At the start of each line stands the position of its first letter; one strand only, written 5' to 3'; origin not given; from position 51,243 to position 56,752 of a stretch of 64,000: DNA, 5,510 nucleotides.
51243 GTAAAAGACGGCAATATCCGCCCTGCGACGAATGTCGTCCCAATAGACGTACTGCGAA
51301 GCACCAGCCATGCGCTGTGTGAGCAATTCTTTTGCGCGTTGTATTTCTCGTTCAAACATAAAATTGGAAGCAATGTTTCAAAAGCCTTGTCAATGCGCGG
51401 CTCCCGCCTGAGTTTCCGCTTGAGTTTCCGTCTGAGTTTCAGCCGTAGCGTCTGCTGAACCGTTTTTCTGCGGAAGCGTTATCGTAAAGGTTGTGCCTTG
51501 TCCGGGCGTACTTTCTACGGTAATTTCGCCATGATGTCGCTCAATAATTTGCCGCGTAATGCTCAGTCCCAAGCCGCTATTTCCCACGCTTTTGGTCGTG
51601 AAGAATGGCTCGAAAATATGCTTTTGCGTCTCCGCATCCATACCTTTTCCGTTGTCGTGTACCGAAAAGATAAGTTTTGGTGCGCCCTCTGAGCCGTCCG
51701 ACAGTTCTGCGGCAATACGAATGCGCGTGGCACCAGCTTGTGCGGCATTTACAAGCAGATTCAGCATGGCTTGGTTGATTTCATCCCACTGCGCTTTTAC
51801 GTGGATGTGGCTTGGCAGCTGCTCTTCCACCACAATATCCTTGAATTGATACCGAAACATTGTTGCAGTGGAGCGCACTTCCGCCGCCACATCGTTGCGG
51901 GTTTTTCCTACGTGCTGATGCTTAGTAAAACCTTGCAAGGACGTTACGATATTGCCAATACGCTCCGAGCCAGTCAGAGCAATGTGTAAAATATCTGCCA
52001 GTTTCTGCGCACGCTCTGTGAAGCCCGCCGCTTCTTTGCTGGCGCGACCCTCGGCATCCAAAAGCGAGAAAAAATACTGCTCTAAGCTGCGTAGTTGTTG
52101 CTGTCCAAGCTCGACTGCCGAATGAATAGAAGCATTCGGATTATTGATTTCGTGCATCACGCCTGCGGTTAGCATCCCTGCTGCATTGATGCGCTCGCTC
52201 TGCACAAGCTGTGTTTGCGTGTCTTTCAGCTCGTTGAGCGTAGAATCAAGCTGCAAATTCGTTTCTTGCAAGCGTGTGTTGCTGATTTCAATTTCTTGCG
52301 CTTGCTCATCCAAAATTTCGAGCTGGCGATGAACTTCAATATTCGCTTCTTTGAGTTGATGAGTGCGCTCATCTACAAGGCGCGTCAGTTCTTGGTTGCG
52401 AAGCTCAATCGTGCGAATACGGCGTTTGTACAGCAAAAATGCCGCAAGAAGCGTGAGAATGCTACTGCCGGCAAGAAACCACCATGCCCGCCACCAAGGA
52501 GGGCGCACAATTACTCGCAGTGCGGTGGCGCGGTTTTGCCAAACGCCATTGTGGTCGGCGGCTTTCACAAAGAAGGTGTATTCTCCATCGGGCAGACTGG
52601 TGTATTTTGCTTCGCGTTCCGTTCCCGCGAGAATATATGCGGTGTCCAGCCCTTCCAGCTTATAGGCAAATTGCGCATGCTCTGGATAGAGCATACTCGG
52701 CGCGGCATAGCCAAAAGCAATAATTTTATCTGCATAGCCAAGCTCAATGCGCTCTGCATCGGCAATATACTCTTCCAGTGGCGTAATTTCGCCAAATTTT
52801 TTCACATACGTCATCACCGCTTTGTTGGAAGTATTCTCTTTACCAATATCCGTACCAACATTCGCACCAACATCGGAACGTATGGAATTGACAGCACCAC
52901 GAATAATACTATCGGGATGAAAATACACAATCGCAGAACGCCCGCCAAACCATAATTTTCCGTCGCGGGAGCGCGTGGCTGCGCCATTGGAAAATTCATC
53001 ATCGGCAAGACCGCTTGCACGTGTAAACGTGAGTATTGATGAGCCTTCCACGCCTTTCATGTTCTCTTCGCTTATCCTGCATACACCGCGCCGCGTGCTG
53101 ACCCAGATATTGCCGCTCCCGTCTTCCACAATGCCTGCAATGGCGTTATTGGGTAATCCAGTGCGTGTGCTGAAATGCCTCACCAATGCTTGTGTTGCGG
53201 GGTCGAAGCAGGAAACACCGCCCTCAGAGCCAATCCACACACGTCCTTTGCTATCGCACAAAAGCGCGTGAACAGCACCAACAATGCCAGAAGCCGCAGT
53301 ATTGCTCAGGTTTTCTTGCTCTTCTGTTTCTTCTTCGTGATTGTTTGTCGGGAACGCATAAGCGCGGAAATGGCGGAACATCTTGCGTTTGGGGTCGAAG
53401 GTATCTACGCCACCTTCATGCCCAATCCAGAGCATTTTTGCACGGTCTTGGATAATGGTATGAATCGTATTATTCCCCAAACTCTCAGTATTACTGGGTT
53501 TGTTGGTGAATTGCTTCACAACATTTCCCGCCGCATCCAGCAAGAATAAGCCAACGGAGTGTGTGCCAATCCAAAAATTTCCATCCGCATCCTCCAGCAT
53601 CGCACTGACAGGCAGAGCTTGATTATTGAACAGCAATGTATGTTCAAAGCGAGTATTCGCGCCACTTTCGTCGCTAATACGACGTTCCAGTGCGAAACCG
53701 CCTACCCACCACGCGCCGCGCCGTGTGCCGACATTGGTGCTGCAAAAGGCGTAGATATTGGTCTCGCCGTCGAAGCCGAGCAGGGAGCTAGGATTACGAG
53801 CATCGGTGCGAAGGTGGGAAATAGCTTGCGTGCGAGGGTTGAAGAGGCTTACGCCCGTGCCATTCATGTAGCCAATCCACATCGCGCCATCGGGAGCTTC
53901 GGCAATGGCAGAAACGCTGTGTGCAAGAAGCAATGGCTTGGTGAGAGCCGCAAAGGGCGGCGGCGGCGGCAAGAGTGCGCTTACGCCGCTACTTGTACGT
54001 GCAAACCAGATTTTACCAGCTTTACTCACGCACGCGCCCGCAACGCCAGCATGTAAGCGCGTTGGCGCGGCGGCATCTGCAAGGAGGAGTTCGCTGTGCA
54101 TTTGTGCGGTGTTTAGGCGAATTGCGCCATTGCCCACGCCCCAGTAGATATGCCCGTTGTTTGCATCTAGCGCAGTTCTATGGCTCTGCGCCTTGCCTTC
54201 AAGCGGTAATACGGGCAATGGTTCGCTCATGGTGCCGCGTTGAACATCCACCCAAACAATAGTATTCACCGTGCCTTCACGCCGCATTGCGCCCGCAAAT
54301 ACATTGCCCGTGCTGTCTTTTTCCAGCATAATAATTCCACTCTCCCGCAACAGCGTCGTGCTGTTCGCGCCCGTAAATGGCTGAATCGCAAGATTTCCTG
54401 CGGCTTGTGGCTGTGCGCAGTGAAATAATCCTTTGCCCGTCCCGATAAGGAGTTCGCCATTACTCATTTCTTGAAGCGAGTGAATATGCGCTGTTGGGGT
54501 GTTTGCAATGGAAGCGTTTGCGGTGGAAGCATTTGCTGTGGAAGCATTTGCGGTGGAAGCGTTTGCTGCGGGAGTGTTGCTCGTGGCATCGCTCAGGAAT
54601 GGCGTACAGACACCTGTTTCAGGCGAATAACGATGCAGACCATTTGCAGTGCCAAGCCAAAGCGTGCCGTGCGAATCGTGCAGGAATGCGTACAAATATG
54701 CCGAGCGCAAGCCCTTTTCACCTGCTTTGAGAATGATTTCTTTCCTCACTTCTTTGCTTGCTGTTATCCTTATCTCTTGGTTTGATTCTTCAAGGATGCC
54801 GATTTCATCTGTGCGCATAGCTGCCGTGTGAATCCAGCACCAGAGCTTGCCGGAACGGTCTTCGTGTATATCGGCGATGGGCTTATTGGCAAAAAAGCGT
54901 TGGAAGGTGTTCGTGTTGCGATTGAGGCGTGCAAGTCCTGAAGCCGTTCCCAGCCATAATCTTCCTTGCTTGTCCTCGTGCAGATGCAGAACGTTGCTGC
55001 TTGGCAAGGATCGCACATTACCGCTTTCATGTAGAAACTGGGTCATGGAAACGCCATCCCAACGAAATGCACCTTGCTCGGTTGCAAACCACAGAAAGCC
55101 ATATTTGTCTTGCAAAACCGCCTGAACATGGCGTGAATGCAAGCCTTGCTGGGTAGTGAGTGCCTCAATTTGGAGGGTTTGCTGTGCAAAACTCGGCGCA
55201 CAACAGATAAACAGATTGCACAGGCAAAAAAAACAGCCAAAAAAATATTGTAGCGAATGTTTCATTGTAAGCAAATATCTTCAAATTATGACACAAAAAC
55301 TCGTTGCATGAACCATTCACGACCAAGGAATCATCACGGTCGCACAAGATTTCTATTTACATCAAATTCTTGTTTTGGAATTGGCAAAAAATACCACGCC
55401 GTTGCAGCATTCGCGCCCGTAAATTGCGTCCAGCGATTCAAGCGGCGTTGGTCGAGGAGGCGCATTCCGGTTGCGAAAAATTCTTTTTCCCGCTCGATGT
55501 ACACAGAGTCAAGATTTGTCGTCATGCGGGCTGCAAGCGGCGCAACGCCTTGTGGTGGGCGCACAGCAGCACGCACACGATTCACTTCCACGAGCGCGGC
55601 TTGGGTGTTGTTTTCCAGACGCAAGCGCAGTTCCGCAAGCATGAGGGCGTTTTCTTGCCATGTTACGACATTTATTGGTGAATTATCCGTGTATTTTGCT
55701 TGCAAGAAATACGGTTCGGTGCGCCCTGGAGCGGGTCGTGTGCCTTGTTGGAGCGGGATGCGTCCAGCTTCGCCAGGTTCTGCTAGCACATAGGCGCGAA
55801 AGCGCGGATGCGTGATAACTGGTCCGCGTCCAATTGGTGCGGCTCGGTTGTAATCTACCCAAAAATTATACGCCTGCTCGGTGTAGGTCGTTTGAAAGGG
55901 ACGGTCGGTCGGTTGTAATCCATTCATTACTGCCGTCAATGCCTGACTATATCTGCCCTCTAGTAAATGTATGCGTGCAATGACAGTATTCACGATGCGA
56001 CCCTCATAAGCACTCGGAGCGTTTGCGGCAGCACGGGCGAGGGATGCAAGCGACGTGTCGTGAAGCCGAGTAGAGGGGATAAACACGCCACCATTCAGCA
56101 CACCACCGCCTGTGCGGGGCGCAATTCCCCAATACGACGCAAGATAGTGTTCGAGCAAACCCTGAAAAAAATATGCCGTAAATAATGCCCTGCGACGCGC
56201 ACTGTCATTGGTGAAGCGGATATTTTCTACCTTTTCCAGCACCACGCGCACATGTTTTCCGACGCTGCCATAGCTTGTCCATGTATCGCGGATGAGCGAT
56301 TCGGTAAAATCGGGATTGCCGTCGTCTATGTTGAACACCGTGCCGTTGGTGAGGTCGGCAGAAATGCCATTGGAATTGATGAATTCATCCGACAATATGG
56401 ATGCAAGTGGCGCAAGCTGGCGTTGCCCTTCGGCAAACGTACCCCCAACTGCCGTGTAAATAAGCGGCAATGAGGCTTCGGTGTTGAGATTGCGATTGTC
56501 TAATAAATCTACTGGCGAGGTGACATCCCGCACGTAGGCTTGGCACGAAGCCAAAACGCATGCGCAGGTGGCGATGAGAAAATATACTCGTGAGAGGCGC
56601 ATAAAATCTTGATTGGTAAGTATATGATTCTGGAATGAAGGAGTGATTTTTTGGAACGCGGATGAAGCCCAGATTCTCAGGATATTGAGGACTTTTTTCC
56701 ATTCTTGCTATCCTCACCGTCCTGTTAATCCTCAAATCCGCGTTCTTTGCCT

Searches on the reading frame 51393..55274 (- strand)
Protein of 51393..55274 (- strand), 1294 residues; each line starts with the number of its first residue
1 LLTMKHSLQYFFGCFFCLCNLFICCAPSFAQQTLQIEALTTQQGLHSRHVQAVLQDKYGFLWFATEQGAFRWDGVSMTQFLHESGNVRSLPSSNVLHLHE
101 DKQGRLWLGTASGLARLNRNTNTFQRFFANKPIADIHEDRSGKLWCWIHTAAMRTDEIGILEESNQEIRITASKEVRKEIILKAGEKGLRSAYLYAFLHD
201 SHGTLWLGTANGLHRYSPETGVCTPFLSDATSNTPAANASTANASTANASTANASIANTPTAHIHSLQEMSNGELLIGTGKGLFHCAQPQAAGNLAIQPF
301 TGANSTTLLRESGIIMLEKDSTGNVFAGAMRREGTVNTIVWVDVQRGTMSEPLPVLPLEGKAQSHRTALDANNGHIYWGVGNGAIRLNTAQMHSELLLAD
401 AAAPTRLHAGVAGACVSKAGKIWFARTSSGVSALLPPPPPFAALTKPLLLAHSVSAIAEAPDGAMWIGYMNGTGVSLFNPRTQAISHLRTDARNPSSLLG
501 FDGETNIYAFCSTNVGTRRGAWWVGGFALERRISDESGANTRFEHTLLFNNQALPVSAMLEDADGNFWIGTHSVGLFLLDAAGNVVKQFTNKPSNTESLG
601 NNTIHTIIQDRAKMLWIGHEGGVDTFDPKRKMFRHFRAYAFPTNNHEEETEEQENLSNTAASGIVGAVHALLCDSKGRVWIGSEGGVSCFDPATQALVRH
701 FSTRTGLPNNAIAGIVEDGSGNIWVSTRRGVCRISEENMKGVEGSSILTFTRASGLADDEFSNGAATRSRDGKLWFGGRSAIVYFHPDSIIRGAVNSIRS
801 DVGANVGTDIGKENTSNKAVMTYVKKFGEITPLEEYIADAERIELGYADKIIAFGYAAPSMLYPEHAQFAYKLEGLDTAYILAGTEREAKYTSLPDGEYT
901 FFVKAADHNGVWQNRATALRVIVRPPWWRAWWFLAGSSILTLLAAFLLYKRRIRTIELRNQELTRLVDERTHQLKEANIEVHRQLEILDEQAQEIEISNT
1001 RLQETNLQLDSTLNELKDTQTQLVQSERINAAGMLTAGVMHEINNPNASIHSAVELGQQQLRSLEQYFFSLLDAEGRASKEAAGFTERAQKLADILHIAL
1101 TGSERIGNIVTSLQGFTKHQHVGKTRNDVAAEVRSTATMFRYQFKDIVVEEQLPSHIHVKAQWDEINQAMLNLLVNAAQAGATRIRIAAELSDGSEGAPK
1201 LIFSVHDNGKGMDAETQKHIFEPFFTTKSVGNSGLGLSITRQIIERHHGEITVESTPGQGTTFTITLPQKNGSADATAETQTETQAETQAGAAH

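Call 54: search_protein_families(library=pfam, proteins=[window:51393-55274:-], max_evalue=0.0001)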
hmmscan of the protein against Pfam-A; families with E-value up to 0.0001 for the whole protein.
window:51393-55274:- (1294 aa): 6 families
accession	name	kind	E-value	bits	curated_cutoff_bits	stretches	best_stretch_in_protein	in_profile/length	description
PF07494.17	Reg_prop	-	4.7e-45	146.2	20.4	0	89-111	1-23/24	Two component regulator propeller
PF02518.31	HATPase_c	-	3.1e-26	92.4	26.4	1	1164-1270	4-110/111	Histidine kinase-, DNA gyrase B-, and HSP90-like ATPase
PF07495.19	Y_Y_Y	-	2.6e-13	50.1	26.6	1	863-923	4-64/65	Y_Y_Y domain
PF16819.11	DUF5074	-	7.1e-06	25.7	27.2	0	670-734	147-211/353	Domain of unknown function (DUF5074)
PF13589.12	HATPase_c_3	-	4.3e-05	24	25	0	1166-1236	3-76/137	Histidine kinase-, DNA gyrase B-, and HSP90-like ATPase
PF08450.18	SGL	-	5.2e-05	23.4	26.3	0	635-701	155-220/246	SMP-30/Gluconolactonase/LRE-like region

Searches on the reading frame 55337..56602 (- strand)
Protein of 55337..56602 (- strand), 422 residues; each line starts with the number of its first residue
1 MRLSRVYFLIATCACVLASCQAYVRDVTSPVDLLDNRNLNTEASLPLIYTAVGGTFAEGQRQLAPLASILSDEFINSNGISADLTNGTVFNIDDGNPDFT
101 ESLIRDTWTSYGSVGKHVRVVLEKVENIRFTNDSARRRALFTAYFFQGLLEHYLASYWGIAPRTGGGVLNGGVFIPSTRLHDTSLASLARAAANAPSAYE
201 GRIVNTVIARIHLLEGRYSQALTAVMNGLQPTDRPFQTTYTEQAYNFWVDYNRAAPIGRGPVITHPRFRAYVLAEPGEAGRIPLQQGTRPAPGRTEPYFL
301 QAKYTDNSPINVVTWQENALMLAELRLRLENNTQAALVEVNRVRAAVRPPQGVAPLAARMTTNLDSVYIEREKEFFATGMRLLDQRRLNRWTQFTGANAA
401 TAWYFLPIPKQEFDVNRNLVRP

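Call 54: search_protein_families(library=pfam, proteins=[window:55337-56602:-], max_evalue=0.0001)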
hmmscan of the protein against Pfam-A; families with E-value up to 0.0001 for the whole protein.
window:55337-56602:- (422 aa): 1 family
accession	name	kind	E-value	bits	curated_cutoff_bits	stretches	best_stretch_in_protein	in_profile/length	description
PF07980.17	SusD_RagB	-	7.4e-05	23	23.1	0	320-397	166-248/297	SusD family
